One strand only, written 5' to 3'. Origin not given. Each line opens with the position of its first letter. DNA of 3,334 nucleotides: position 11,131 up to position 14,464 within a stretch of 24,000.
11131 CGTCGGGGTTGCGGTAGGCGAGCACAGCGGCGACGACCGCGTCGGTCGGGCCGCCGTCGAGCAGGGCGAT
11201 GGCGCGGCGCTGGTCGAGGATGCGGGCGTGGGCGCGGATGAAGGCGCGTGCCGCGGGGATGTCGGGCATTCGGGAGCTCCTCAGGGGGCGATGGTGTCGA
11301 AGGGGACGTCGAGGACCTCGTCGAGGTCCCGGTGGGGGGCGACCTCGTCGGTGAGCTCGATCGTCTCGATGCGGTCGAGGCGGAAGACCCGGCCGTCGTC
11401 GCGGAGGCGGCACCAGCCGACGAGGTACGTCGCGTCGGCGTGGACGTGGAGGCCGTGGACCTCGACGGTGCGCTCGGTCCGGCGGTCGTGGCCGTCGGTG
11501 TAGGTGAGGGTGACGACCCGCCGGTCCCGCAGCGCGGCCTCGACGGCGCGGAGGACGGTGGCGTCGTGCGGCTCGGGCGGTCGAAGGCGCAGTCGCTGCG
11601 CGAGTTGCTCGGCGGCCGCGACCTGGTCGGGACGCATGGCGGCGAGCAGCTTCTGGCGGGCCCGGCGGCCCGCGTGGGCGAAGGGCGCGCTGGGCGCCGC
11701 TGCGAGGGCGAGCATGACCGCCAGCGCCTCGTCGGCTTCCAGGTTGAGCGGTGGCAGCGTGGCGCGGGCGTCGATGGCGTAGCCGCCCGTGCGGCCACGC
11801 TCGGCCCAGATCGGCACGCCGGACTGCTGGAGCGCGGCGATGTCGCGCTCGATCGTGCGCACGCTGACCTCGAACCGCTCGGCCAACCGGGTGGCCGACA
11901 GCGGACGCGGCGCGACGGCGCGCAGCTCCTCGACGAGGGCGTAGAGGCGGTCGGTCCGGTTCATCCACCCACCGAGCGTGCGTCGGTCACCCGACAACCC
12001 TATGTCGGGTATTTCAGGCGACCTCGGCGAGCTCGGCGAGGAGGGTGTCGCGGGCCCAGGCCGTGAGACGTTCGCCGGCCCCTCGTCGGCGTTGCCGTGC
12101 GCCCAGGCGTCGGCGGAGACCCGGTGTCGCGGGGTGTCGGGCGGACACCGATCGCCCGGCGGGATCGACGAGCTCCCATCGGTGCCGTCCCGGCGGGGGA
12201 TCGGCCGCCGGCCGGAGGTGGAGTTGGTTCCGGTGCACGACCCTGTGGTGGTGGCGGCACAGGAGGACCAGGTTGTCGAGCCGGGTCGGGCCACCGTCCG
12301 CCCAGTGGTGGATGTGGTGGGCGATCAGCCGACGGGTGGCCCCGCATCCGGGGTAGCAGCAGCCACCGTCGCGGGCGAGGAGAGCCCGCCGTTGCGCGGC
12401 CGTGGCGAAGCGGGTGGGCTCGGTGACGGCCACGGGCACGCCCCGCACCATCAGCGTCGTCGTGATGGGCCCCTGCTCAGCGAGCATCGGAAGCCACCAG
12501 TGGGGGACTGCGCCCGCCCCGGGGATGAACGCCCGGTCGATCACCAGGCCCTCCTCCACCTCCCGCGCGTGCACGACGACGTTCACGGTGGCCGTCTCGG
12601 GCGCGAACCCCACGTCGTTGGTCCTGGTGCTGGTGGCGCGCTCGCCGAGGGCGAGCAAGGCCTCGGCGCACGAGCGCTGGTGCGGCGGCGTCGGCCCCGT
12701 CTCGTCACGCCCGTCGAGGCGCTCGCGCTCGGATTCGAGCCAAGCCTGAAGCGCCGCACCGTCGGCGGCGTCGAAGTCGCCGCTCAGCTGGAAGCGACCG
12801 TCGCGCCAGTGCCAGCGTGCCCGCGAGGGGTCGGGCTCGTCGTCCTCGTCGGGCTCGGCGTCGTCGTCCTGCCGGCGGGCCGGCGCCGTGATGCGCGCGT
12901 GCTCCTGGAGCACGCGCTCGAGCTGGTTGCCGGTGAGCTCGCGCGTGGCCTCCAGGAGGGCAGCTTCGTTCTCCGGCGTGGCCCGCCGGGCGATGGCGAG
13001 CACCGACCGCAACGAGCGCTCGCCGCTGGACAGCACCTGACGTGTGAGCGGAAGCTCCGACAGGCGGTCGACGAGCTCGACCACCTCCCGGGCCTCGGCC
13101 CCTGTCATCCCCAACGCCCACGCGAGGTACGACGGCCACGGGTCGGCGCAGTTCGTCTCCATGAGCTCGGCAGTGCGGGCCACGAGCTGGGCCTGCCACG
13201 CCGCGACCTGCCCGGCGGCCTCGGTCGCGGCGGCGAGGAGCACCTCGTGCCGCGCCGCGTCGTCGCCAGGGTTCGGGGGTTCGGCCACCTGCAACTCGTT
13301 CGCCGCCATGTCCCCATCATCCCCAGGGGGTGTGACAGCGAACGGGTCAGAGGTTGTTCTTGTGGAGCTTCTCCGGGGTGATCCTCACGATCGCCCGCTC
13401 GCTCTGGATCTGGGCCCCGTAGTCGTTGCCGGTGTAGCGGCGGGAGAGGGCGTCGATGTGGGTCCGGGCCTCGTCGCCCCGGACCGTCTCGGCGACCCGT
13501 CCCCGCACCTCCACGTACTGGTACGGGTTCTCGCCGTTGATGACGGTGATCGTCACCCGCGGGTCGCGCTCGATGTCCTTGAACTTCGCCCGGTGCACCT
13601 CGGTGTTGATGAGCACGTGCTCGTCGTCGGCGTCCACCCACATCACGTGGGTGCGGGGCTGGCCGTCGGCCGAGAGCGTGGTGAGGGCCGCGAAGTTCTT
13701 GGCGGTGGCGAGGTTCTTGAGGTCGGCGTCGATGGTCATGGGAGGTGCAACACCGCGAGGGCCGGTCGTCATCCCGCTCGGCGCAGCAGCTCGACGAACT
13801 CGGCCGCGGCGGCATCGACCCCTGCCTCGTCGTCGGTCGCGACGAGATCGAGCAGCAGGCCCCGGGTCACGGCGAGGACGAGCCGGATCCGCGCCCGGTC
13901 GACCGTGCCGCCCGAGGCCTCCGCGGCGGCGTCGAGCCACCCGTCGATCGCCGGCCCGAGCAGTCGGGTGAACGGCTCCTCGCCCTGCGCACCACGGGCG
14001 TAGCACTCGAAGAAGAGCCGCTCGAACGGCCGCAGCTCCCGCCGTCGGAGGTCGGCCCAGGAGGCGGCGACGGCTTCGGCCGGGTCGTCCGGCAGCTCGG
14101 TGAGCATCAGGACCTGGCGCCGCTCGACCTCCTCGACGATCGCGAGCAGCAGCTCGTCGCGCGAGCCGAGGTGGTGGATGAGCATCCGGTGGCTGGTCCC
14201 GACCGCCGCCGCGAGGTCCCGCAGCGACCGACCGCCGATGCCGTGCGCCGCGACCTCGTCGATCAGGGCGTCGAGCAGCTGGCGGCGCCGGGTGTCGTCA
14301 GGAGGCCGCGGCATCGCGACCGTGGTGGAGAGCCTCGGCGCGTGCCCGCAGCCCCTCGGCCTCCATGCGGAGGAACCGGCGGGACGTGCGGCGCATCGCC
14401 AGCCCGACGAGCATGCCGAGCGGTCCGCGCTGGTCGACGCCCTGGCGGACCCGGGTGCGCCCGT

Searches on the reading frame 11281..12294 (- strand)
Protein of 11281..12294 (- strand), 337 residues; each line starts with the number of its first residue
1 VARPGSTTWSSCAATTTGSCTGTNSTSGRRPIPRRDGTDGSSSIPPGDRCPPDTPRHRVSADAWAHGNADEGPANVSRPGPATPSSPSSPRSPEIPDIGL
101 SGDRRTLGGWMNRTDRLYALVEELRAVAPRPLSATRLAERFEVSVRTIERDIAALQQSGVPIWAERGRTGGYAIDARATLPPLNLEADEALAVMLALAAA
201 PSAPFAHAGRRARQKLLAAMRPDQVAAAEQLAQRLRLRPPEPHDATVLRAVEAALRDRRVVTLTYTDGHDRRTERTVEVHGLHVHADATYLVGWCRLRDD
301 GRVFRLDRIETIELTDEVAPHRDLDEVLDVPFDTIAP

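Call 11: search_protein_families(library=pfam, proteins=[window:11281-12294:-], max_evalue=0.001)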
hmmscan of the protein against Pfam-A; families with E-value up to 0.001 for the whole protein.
window:11281-12294:- (337 aa): 6 families
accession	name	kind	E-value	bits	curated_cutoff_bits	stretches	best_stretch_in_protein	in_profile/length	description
PF13280.12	WYL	-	6.7e-20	71.3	21.8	1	247-313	2-69/70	WYL domain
PF08279.18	HTH_11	-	3e-14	53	25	1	116-172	1-54/55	HTH domain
PF12840.13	HTH_20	-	5.3e-05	23.5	27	0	124-159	10-46/51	Helix-turn-helix domain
PF08220.18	HTH_DeoR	-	0.00012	22.1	21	1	132-160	15-43/57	DeoR-like helix-turn-helix domain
PF02082.26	Rrf2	-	0.00023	21.8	30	0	129-174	21-65/132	Iron-dependent Transcriptional regulator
PF25213.1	HVO_A0261_N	-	0.00067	19.9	35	1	124-173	17-62/86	HVO_A0261 N-terminal domain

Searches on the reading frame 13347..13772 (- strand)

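Call 11: search_protein_families(library=pfam, proteins=[window:13347-13772:-], max_evalue=0.001)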
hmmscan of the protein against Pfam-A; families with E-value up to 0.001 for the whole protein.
window:13347-13772:- (141 aa): 1 family
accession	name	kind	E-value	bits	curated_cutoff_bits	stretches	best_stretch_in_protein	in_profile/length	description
PF01243.27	PNPOx_N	-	2.4e-17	63.8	28.1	1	17-137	4-117/120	Pyridoxamine 5'-phosphate oxidase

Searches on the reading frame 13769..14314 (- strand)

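Call 11: search_protein_families(library=pfam, proteins=[window:13769-14314:-], max_evalue=0.001)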
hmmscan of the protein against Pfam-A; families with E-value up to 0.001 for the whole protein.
window:13769-14314:- (181 aa): 1 family
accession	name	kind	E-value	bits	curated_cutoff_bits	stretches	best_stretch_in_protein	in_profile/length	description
PF00440.29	TetR_N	-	3.2e-06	27.3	24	1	13-59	1-47/47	Bacterial regulatory proteins, tetR family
